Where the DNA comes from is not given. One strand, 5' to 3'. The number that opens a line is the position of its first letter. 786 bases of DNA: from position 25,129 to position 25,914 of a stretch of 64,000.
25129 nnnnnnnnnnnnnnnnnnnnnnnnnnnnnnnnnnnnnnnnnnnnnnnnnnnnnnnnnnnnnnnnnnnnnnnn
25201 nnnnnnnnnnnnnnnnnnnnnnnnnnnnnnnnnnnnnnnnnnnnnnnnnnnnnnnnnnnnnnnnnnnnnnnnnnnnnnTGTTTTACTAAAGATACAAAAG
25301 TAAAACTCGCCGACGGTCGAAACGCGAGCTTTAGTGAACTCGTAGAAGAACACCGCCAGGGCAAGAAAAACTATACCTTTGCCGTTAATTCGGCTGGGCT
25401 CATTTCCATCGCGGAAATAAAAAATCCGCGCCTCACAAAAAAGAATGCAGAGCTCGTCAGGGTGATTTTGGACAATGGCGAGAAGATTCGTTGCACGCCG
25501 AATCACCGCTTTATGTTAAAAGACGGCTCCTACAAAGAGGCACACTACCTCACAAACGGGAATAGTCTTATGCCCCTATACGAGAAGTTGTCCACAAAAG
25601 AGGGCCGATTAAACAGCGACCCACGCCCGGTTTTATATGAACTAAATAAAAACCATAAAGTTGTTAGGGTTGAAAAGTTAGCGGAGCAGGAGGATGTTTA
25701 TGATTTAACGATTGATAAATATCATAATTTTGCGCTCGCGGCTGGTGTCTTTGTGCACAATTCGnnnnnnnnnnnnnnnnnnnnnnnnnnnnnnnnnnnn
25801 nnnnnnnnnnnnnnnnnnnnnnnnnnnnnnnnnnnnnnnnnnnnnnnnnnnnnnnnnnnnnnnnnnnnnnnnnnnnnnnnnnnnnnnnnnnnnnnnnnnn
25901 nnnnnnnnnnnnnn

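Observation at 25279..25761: GyrA mini-intein at a site different from the classical Mxe GyrA insertion point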

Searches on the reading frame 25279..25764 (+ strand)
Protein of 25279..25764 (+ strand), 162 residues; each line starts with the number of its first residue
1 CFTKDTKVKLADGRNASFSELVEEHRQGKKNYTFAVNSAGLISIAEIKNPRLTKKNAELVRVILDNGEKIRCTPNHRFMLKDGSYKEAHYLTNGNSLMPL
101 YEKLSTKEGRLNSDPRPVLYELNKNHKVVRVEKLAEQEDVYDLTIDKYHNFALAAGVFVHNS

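Call 4: search_protein_families(library=pfam, proteins=[window:25279-25761:+], max_evalue=1)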
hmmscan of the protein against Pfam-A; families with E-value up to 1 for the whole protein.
window:25279-25761:+ (161 aa): 4 families
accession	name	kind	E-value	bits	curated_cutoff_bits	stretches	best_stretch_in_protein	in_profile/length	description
PF14890.11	Intein_splicing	-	6.5e-23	81.7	35.8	1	9-161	2-155/155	Intein splicing domain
PF07591.16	PT-HINT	-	0.0029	18.3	27.7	0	123-161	91-136/137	Pretoxin HINT domain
PF05203.21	Hom_end_hint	-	0.017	15.6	32.1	0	1-20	1-20/228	Hom_end-associated Hint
PF01079.26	Hint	-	0.049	13.6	29.7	1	1-88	13-96/213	Hint module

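Call 5: search_protein_families(library=ncbifam, proteins=[window:25279-25761:+], max_evalue=1)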
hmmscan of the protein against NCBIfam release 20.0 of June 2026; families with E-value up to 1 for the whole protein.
window:25279-25761:+ (161 aa): 13 families
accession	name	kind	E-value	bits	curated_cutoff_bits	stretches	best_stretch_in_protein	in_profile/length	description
NF052663.1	RtcB_rel_intein2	exception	6e-42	144.3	1050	2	1-106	78-179/626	intein-containing RctB family protein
TIGR01445.1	intein_Nterm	domain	2.3e-13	50.9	24.5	1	1-79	1-82/83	intein N-terminal splicing region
NF005852.0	PRK07773.1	equivalog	1.5e-09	36.7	780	2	1-94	398-487/886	replicative DNA helicase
NF011302.0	PRK14714.1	equivalog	9e-07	26.8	1791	1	16-160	968-1099/1350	DNA-directed DNA polymerase II large subunit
TIGR01443.1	intein_Cterm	domain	2.5e-06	27.6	15.6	1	139-161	1-23/24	intein C-terminal splicing region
NF038162.1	RtcB_rel_intein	exception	0.00012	20.2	1150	2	126-161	542-578/961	intein-containing RtcB family protein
NF038136.1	rSAM_Rv_intein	exception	0.0002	20.4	700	1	1-84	76-154/574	intein-containing Rv2578c family radical SAM protein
NF011418.0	PRK14845.1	equivalog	0.00031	18.6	756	2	51-95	85-128/1049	translation initiation factor IF-2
NF007079.0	PRK09532.1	equivalog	0.0018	16.5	1525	1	1-85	775-855/876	DNA polymerase III subunit alpha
NF003158.0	PRK04132.1-3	equivalog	0.0022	15.1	1750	2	127-152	525-550/1437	replication factor C small subunit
NF011491.0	PRK14898.1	equivalog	0.019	13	783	0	52-81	145-174/860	DNA-directed RNA polymerase subunit A''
NF003157.0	PRK04132.1-2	equivalog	0.032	12.1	1103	0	127-152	562-587/864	replication factor C small subunit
NF005616.0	PRK07373.1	equivalog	0.066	11.7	646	1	127-160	3-35/449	DNA polymerase III subunit alpha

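Call 6: search_solved_structures(query=window:25279-25764:+, max_evalue=10, show_alignments=3)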
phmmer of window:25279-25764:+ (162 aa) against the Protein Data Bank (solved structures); distinct sequences matched with E-value up to 10: 26.
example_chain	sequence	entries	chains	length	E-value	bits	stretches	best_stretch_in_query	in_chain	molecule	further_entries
8ubs_A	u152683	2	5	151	1.4e-07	35.4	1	17-113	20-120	NrdJ-1 | Nrdj-1 intein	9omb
6rpq_A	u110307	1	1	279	6e-06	30.1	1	43-161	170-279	Ubiquitin-like protein SMT3,1108aa long hypothetical cell division control protein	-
7qil_A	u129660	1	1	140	7.5e-05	26.5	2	132-159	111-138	DnaE intein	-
6rpp_A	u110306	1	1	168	0.00014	25.6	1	61-160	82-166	Cell division control protein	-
4kl5_A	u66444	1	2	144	0.0004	24.2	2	128-161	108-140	DNA polymerase III, alpha subunit, Nucleic acid binding, OB-fold, tRNA/helicase-type chime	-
2keq_A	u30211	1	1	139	0.00053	23.8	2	128-159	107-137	DNA polymerase III alpha subunit, Nucleic acid binding OB-fold tRNA/helicase-type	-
1mi8_A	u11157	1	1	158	0.00081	23.2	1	6-161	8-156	DnaB intein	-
2ymu_A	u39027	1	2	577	0.0013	22.5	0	5-71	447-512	WD-40 REPEAT PROTEIN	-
5ol7_A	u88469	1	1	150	0.0017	22.1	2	132-157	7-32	DNA-directed DNA polymerase,DNA-directed DNA polymerase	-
5ol6_A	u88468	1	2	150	0.0018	22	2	132-157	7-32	Nucleic acid binding, OB-fold, tRNA/helicase-type,DNA-directed DNA polymerase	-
4kl6_A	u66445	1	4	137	0.0023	21.7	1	130-161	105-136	DNA-directed DNA polymerase,Nucleic acid binding, OB-fold, tRNA/helicase-type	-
4o1r_A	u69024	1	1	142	0.0094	19.7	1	135-161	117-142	Replicative DNA helicase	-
2lqm_A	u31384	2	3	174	0.011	19.5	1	54-162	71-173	Pho radA intein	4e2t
1zd7_A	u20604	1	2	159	0.022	18.5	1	57-159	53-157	DNA polymerase III alpha subunit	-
4e2u_A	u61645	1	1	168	0.022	18.5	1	126-162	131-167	Pho radA intein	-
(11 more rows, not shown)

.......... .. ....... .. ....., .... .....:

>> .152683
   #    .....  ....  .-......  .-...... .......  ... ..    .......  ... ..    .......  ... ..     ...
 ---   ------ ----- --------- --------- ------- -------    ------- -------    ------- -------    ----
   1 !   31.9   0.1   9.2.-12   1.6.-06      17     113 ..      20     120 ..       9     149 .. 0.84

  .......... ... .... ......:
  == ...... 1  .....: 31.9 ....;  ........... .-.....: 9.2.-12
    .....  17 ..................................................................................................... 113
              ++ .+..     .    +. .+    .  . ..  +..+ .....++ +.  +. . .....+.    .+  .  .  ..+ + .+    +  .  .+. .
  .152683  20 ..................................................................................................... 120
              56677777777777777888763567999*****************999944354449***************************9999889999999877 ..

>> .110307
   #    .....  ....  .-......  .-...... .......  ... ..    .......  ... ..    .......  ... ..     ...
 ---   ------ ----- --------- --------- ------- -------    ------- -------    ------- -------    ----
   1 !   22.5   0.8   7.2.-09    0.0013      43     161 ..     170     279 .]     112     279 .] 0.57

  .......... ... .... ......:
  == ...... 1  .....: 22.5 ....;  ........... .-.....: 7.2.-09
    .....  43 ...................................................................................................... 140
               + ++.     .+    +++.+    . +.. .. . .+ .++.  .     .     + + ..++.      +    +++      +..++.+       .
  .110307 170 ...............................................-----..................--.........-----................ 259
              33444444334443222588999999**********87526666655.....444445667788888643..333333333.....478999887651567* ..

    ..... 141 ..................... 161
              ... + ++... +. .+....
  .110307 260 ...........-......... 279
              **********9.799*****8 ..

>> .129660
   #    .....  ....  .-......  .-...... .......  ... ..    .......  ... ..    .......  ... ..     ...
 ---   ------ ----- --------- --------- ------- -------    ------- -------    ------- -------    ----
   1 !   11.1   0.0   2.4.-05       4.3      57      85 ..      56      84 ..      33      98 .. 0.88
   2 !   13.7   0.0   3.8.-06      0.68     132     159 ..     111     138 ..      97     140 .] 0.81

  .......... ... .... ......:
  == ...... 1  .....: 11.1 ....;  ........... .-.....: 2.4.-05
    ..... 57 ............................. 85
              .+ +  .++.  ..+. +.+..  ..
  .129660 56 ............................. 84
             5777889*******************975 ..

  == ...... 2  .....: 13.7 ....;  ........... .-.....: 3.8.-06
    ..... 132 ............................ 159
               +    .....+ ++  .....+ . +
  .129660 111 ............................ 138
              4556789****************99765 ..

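Call 7: find_homologous_proteins(query=window:25279-25761:+, max_evalue=0.001)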
Query window:25279-25761:+ (161 aa): 61 proteins with E <= 0.001 among 98 candidates.
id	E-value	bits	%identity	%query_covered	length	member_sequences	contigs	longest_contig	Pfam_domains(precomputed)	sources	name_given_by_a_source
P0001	1.8e-47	180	58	100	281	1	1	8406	PF08423.18,PF14890.12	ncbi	-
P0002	3.5e-46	175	63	80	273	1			PF00521.27,PF14890.12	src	-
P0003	1.4e-45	173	77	66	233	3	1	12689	PF00521.27,PF14890.12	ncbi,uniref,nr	ncbi:MAG: gyrase, A subunit protein [Candidatus Giovannonibacteria bacterium GW2011_GWB1_47_6b]|unir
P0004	2.3e-44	170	56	94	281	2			PF00521.27,PF14890.12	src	-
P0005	4.6e-43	165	51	100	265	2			PF00521.27,PF14890.12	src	-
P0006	3.8e-41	159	64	75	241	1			PF00521.27,PF14890.12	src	-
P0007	6.9e-40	155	69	67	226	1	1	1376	PF00521.27,PF14890.12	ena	-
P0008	8.9e-40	155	55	94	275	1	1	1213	PF00521.27,PF14890.12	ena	-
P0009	2.2e-39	153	58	76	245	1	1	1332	PF00521.27,PF14890.12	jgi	-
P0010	2.2e-39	153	65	66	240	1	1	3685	PF00521.27,PF14890.12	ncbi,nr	ncbi:MAG: DNA gyrase subunit A, partial [bacterium]|nr:DNA gyrase subunit A [bacterium]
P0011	2.9e-39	153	64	65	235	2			PF00521.27,PF14890.12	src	-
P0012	4.9e-39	152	64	65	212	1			PF00521.27,PF14890.12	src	-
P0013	4.9e-38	149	55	89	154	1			PF14890.12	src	-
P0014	1.7e-37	147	60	76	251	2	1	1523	PF00521.27,PF14890.12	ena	-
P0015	2.5e-37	147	52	100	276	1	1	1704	PF07591.16,PF14890.12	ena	-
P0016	1.8e-36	144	65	65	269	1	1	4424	PF00521.27,PF14890.12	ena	-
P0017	2.0e-36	144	64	67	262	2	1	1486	PF00521.27,PF14890.12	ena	-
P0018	1.8e-35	141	70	57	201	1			PF00521.27,PF14890.12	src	-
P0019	2.1e-35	140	64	66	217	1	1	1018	PF00521.27,PF14890.12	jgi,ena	-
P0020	3.9e-34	136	69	54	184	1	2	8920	PF00521.27,PF14890.12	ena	-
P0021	3.4e-33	133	64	63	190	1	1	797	PF14890.12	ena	-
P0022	3.5e-33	133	65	61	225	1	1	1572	PF00521.27,PF14890.12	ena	-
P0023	4.9e-33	133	59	69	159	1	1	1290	PF14890.12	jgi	jgi:DNA gyrase subunit B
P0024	1.0e-32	132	55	76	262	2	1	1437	PF14890.12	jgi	jgi:DNA gyrase subunit B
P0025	2.8e-32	130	64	58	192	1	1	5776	PF14890.12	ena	-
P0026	2.8e-32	130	67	57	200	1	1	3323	PF00521.27,PF14890.12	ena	-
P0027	8.0e-32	129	61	63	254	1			PF00521.27,PF14890.12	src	-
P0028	7.0e-31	126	57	66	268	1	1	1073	PF00204.32,PF14890.12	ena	-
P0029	7.0e-31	126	46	78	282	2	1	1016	PF14890.12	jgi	-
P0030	9.3e-31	125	64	60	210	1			PF00521.27,PF14890.12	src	-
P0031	2.2e-30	124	45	100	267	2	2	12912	PF07591.16,PF14890.12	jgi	-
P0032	2.9e-30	124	71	52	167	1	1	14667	PF00521.27,PF14890.12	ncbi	ncbi:MAG: DNA gyrase subunit A, partial [Candidatus Buchananbacteria bacterium]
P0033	3.4e-30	124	47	80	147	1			PF14890.12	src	-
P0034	8.0e-30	122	54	69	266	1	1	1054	PF00204.32,PF14890.12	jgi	jgi:DNA gyrase subunit B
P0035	9.4e-29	119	59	63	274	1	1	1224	PF00521.27,PF14890.12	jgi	-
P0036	1.5e-28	118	67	51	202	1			PF00521.27,PF14890.12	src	-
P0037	2.4e-28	118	44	100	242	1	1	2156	PF14890.12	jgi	jgi:hypothetical protein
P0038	2.8e-28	117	52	73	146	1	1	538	PF14890.12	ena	-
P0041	5.6e-25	107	54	68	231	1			PF01751.29,PF14890.12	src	-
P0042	6.8e-22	97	48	66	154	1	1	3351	PF14890.12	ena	-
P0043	5.3e-20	90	37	68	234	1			PF14890.12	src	-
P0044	1.8e-19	89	41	84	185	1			PF14890.12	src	-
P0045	4.9e-19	87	56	47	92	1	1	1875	PF14890.12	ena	-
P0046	6.4e-19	87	45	73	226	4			PF00521.27,PF14890.12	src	-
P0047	1.6e-18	86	52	63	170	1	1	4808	PF14890.12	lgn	-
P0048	2.9e-18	85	56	55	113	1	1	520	PF14890.12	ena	-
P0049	3.9e-16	78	41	84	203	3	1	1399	PF14890.12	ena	-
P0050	2.4e-14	72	71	34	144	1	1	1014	PF13392.13,PF14890.12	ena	-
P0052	8.3e-11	61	57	40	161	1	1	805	PF14890.12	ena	-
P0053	5.7e-10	58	41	75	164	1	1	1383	PF14890.12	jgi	jgi:hypothetical protein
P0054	9.3e-10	57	63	32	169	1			PF00521.27,PF14890.12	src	-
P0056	1.5e-6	47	70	23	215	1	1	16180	PF14890.12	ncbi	ncbi:MAG: hypothetical protein ACTSPI_02210, partial [Candidatus Heimdallarchaeaceae archaeon]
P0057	1.1e-5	44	70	27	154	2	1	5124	PF14890.12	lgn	-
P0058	1.0e-4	41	43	52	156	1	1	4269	PF14890.12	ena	-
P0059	2.9e-4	39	64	26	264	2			PF01139.23,PF14890.12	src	-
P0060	4.7e-4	39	63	25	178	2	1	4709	PF14890.12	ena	-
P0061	6.0e-4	38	69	24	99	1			PF14890.12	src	-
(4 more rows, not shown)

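Call 25: find_related_loci(query=A2, collection=genome_contigs, flank=4000)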
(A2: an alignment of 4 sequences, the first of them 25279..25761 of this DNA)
Query A2 (161 aa) in genome_contigs; peptide patterns used: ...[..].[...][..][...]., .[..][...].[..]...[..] (x = any residue, [..] = any of these).
600 stretches matched a pattern (row limit reached: there are more); 569 encode a relative of the query (tblastn E <= 1e-3); the best 80 are kept; 80 distinct loci.
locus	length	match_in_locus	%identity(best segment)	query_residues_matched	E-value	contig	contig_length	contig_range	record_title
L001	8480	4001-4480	64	1-161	3e-69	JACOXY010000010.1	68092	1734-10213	MAG: Candidatus Liptonbacteria bacterium isolate NC_groundwater_165_Ag_S-0.1um_43_15 S4_GD2017_2_S1_scaffold_191, whole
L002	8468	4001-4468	65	1-161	1e-66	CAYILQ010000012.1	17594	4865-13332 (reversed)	MAG TPA_asm: uncultured Candidatus Saccharibacteria bacterium isolate ERP119705_co24_158 genome assembly, contig: NODE_3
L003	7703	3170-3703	55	1-161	4e-60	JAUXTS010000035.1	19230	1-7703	MAG: archaeon isolate C13_metabat.bin.16 C13_k141_329368, whole genome shotgun sequence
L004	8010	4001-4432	67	1-148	3e-60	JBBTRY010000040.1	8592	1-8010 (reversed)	MAG: Patescibacteria group bacterium isolate H51-bin094_1 H51_bin094_1_000000000040, whole genome shotgun sequence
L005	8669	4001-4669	47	1-161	4e-60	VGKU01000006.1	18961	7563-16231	MAG: Candidatus Parcubacteria bacterium isolate M_DeepCast_50m_m2_233 M_DeepCast_50m_m2_233_Ga0194121_10004930, whole ge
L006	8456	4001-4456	60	1-161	9e-60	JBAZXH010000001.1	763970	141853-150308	MAG: Candidatus Pacearchaeota archaeon isolate SO_2017_GW1_51 NODE_49_length_763970_cov_4.841685_OW334_2017, whole genom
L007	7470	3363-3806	65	1-152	2e-57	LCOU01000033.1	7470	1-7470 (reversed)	MAG: Parcubacteria group bacterium GW2011_GWA2_47_8b UY12_C0033, whole genome shotgun sequence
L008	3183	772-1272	54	1-161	2e-57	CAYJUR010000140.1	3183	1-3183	MAG TPA_asm: uncultured Methanosarcinales archaeon isolate ERP125453_co1_341 genome assembly, contig: NODE_44389_length_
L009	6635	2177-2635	60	1-161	9e-57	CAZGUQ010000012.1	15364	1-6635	MAG TPA_asm: Candidatus Woesearchaeota archaeon isolate SRP050083_co1_431 genome assembly, contig: NODE_1622_length_1536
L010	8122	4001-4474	55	1-161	6e-57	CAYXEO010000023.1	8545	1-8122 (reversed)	MAG TPA_asm: uncultured Methanosarcinales archaeon isolate SRP077602_co6_159 genome assembly, contig: NODE_12490_length_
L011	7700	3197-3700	51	1-161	2e-56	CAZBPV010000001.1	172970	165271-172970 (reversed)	MAG TPA_asm: Candidatus Woesearchaeota archaeon isolate binchicken_co364_679 genome assembly, contig: NODE_15_length_172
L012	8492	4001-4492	54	1-161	1e-56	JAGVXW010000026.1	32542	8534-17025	Candidatus Woesearchaeota archaeon isolate RIFCSPLOWO2_01_FULL_53_31 rifcsplowo2_01_scaffold_10366, whole genome shotgun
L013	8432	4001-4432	64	1-148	2e-56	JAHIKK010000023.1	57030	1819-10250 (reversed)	MAG: Candidatus Omnitrophota bacterium isolate KR13_N1.mb.50 KR13_N1.mb.50_k141_32795, whole genome shotgun sequence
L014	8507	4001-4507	49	1-161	2e-56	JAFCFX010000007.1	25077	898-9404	Candidatus Pacearchaeota archaeon isolate Meg22_46_Bin_140 Meg22_46_Bin_140_scaffold_2126, whole genome shotgun sequence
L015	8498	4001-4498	53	1-161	2e-56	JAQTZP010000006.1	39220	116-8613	MAG: Candidatus Paceibacterota bacterium isolate STC_63 NODE_2025_length_39220_cov_5.421508_Sandtown_C, whole genome sho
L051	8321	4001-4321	72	1-107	3e-50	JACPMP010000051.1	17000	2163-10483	MAG: Candidatus Woesearchaeota archaeon isolate NC_groundwater_552_Ag_S-0.1um_34_16 S35_SO-1_scaffold_97698, whole genom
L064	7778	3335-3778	48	1-161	7e-49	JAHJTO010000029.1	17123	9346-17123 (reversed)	MAG: Nanoarchaeota archaeon isolate OS_PC_MetaG.mb.56 OS_PC_MetaG.mb.56_k141_243114, whole genome shotgun sequence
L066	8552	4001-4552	46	1-161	6e-49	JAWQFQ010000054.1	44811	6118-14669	MAG: Scytonema sp. PMC 1070.18 PMC1070_153_length_44811_cov_69.665453, whole genome shotgun sequence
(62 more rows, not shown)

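Call 29: search_protein_families(library=pfam, proteins=[L007:3363-4535:+, L004:4001-4786:+, L013:4001-5173:+, L064:4820-6226:+], max_evalue=0.01)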
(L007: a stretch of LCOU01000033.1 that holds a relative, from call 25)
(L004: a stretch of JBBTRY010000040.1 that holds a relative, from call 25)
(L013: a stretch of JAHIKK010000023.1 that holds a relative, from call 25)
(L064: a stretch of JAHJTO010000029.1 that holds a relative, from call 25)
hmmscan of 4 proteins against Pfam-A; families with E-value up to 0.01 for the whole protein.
L007:3363-4535:+ (391 aa): 1 family
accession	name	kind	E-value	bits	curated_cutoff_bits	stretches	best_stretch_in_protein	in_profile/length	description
PF14890.11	Intein_splicing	-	1.5e-21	77.3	35.8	1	10-391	3-155/155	Intein splicing domain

L004:4001-4786:+ (262 aa): 2 families
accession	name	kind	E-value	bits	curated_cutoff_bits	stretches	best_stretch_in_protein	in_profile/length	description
PF14890.11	Intein_splicing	-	1.7e-22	80.3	35.8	1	10-262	3-155/155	Intein splicing domain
PF07591.16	PT-HINT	-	0.00027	21.6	27.7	0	58-128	45-118/137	Pretoxin HINT domain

L013:4001-5173:+ (391 aa): 1 family
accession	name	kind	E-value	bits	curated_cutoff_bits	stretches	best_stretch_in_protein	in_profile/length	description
PF14890.11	Intein_splicing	-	7.2e-21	75.1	35.8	1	17-391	11-155/155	Intein splicing domain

L064:4820-6226:+ (469 aa): 1 family
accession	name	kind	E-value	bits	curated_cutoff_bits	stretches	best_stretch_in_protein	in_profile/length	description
PF14890.11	Intein_splicing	-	6.2e-22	78.5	35.8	1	9-469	2-155/155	Intein splicing domain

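Call 32: search_protein_families(library=pfam, proteins=[L007:3675-4400:+, L051:4310-5040:+], max_evalue=10)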
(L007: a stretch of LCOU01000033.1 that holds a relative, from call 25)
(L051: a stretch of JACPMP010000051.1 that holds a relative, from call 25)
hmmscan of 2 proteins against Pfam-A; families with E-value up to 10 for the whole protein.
L007:3675-4400:+ (242 aa): 2 families
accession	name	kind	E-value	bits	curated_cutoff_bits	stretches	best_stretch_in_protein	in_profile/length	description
PF03321.19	GH3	-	0.017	14.8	23.6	1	104-169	217-279/304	GH3 family N-terminal domain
PF23830.1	DUF7200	-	0.27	12.2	27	1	166-208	45-88/89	Domain of unknown function (DUF7200)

L051:4310-5040:+ (243 aa): 2 families
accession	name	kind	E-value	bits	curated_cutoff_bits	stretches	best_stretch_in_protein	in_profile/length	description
PF13392.12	HNH_3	-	0.032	14.3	24.8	1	50-65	22-37/46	HNH endonuclease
PF11995.13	DUF3490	-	0.13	12.5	25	1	105-171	61-126/161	Domain of unknown function (DUF3490)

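Call 45: search_solved_structures(query=L001:4517-5860:+, max_evalue=0.001, show_alignments=1)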
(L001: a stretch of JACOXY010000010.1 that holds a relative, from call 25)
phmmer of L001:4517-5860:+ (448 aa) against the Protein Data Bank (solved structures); distinct sequences matched with E-value up to 0.001: 10.
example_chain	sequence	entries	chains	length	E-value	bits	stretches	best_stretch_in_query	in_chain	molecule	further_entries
1am2_A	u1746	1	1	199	7.1e-25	90.9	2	2-108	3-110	MXE GYRA INTEIN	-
4oz6_A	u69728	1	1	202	3.1e-23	85.5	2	2-108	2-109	Mxe gyrA intein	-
7qsu_A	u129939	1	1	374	5.1e-11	45.2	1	128-311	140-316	V-ATPase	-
7qss_A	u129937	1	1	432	7.9e-11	44.6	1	128-311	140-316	V-type ATP synthase alpha chain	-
4o1r_A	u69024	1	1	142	6e-07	31.8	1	2-114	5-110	Replicative DNA helicase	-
2cw7_A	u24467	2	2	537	1.5e-05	27.2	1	138-295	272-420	Endonuclease PI-PkoII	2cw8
6frg_A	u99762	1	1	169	8.7e-05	24.7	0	394-447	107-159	Replicative DNA helicase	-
6frh_A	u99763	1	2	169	8.7e-05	24.7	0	394-447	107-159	Replicative DNA helicase,Replicative DNA helicase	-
7cfv_A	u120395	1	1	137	0.0003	22.9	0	414-448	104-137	Spl DnaX mini-intein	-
1mi8_A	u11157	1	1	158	0.00087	21.4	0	394-447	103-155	DnaB intein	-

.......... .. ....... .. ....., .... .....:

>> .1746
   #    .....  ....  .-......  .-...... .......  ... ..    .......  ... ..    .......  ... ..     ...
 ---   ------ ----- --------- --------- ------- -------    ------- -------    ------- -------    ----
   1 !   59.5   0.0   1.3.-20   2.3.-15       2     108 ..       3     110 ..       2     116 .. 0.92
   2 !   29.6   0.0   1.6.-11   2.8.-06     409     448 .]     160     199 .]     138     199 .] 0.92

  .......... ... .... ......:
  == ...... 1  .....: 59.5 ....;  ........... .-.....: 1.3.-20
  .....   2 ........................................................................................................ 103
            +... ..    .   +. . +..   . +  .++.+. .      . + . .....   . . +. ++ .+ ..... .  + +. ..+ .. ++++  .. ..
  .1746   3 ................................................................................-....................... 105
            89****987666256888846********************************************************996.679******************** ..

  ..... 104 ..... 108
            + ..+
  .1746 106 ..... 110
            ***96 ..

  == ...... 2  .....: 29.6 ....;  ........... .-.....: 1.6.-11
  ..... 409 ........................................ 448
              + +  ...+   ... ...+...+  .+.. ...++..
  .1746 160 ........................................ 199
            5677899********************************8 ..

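Call 46: predict_structure(alignment_id=A4)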
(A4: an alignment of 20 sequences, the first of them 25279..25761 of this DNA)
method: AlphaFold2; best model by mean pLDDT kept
length: 161 residues; sequences in the alignment: 20
mean_pLDDT: 89.1   pTM: 0.82
mean pLDDT of the five models: 89.1, 88.6, 88.2, 87.3, 81.9
residues with pLDDT >= 90: 128; 70-90: 10; 50-70: 6; < 50: 17
segments of 3 or more residues with pLDDT < 50: 105-119
pLDDT, mean of each block of 10 residues (from residue 1): 97 96 98 92 94 98 97 98 97 96 49 46 77 98 96 96 86
secondary structure, 60 per line:
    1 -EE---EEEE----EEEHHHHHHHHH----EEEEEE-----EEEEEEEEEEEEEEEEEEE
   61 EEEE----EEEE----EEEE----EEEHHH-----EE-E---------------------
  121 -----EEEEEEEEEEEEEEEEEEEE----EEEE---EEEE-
elements in order: E7-10 E15-17 H18-26 E31-36 E42-64 E69-72 E77-80 E85-87 E126-145 E150-153 E157-160
